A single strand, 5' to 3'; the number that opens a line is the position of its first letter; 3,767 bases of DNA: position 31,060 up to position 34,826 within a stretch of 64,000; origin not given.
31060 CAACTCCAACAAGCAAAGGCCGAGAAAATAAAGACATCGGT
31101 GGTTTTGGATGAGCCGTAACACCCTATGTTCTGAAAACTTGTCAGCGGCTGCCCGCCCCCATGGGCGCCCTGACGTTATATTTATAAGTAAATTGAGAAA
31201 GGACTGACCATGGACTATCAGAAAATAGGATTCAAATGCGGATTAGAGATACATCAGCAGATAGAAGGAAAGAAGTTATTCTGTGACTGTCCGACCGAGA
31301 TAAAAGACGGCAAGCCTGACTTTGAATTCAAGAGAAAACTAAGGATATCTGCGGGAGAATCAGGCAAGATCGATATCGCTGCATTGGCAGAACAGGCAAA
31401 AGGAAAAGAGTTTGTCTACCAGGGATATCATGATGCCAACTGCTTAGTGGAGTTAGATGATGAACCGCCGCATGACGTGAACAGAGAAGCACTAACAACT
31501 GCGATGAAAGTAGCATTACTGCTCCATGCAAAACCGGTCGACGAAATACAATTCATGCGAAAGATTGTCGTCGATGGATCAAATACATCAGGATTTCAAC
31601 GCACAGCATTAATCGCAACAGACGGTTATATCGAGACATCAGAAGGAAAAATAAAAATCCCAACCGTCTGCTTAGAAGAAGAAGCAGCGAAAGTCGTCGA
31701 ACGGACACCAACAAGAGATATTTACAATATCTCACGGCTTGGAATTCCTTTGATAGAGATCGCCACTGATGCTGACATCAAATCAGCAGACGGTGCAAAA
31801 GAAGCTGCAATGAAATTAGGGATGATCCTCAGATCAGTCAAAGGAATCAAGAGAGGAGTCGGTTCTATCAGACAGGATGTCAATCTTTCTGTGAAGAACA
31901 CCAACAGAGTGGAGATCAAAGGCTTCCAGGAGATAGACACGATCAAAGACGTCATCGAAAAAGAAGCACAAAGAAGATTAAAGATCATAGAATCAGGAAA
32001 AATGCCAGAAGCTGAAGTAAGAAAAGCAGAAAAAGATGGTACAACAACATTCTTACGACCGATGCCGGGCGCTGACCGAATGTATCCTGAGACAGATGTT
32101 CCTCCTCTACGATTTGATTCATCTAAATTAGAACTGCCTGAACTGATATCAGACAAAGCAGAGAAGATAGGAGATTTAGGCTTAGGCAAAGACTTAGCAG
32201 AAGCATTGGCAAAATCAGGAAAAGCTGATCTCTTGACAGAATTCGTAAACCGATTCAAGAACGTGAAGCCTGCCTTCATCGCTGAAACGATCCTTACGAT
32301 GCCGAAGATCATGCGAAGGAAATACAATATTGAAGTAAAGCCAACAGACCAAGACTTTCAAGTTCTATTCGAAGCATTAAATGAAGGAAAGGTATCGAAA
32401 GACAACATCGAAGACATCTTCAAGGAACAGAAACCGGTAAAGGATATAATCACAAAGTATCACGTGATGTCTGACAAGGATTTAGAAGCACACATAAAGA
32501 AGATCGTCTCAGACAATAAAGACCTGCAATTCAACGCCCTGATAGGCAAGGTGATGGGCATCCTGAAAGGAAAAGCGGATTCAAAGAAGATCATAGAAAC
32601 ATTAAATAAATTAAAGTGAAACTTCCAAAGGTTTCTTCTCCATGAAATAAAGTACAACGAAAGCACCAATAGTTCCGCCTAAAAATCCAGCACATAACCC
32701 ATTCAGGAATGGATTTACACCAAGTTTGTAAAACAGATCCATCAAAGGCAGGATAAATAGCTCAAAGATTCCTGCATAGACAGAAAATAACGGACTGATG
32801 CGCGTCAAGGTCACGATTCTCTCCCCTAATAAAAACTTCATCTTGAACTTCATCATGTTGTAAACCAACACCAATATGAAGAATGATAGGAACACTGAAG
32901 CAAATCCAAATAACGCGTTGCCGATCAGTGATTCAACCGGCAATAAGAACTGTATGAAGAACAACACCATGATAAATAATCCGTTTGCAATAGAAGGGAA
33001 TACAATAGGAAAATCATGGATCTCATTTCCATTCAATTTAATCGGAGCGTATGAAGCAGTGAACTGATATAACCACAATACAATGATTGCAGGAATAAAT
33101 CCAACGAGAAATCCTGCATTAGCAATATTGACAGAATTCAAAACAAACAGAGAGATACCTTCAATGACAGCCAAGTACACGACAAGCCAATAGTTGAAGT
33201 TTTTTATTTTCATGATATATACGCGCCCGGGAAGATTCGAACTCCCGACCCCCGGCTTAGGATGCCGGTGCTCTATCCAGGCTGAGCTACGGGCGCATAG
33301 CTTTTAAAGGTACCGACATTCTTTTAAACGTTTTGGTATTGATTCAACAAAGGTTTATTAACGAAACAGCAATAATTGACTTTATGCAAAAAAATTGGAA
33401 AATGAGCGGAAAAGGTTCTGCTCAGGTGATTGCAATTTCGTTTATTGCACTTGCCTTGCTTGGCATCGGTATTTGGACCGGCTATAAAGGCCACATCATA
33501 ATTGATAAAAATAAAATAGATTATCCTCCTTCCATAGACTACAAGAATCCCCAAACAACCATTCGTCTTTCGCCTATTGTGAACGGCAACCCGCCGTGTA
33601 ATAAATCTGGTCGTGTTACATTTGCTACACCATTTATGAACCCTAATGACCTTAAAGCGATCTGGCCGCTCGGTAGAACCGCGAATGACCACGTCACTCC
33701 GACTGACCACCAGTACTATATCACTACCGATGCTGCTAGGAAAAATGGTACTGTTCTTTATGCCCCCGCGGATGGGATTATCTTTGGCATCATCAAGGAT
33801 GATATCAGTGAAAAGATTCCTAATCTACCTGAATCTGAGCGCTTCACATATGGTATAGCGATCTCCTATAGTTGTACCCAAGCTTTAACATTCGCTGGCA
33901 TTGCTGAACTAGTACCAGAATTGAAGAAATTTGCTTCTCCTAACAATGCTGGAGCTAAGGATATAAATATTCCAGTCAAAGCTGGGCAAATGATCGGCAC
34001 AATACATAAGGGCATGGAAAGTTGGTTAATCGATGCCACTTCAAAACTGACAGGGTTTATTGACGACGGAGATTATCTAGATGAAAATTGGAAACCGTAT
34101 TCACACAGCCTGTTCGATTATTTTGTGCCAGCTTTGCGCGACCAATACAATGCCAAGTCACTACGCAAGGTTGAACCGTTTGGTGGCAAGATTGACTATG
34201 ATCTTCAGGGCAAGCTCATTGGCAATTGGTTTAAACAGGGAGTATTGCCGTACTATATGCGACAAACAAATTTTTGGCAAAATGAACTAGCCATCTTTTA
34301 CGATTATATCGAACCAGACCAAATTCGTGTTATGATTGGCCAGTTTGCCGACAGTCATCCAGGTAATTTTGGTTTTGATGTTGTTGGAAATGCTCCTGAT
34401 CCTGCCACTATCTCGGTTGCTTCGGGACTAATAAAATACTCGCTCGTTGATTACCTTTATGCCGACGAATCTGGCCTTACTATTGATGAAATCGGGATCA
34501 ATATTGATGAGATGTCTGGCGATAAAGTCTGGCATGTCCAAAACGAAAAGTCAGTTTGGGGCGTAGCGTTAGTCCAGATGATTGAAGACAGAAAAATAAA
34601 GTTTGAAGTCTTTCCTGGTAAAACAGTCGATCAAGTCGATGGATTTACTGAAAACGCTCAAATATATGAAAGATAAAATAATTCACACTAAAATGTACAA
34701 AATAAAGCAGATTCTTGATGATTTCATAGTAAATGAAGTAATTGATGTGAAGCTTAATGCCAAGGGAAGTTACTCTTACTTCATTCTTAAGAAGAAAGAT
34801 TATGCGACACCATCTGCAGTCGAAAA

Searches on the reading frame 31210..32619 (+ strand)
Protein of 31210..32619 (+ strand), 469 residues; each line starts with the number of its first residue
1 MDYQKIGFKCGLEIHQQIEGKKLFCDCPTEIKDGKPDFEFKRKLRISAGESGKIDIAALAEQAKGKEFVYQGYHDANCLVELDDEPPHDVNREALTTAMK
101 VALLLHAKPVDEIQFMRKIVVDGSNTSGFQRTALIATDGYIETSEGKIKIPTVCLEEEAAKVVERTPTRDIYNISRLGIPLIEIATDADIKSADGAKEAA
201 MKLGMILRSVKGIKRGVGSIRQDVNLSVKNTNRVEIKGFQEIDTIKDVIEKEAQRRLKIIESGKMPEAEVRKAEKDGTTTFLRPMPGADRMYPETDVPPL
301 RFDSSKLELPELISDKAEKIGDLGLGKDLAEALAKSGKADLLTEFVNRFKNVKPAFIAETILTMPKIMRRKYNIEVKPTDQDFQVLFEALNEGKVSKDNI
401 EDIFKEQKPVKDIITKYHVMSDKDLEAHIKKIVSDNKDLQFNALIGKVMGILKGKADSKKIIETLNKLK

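Call 22: find_encoding_contigs(protein=window:31210-32619:+, flank=10000, max_places=1)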
Protein window:31210-32619:+ (469 aa): 4 contigs read that carry it; 1 place shown.
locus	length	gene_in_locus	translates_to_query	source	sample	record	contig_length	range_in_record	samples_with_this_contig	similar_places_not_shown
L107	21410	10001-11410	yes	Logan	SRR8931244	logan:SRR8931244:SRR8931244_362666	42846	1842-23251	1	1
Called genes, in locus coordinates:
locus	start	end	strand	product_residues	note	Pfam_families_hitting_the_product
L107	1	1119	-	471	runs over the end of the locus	PF01139:RtcB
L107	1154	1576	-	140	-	PF01951:Archease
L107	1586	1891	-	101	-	-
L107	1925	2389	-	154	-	-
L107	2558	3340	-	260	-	PF01026:TatD_DNase, PF01979:Amidohydro_1 (weak)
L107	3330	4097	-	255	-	-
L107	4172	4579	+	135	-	-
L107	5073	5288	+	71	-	-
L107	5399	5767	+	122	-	-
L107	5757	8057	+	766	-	PF02359:CDC48_N, PF05496:RuvB_N (weak), PF00004:AAA, PF07724:AAA_2 (weak), PF13191:AAA_16 (weak), PF17862:AAA_lid_3, PF00004:AAA, PF17862:AAA_lid_3, +27 more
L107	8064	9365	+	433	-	PF18195:GatD_N, PF00710:Asparaginase, PF17763:Asparaginase_C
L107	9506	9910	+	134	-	PF08279:HTH_11 (faint), PF13404:HTH_AsnC-type, PF13412:HTH_24, PF01037:AsnC_trans_reg (weak)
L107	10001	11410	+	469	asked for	PF02934:GatB_N, PF02637:GatB_Yqey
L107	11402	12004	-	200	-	-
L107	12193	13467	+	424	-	-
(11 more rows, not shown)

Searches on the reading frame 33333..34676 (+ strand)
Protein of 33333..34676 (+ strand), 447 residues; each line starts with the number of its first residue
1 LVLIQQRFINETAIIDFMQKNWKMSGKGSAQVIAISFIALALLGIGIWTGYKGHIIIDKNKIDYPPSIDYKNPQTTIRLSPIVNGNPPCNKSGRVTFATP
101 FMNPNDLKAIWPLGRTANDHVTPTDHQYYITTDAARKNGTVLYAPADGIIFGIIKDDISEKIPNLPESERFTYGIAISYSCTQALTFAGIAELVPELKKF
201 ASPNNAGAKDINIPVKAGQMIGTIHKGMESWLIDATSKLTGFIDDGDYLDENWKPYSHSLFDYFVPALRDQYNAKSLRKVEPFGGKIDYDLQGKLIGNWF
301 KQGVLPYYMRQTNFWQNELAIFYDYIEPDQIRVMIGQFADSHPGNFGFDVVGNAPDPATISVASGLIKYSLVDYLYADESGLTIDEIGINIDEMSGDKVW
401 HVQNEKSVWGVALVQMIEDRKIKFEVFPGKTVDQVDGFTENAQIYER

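Call 20: find_encoding_contigs(protein=window:33333-34676:+, flank=10000, max_places=2)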
Protein window:33333-34676:+ (447 aa): no gene with exactly this product is on record in the collection.
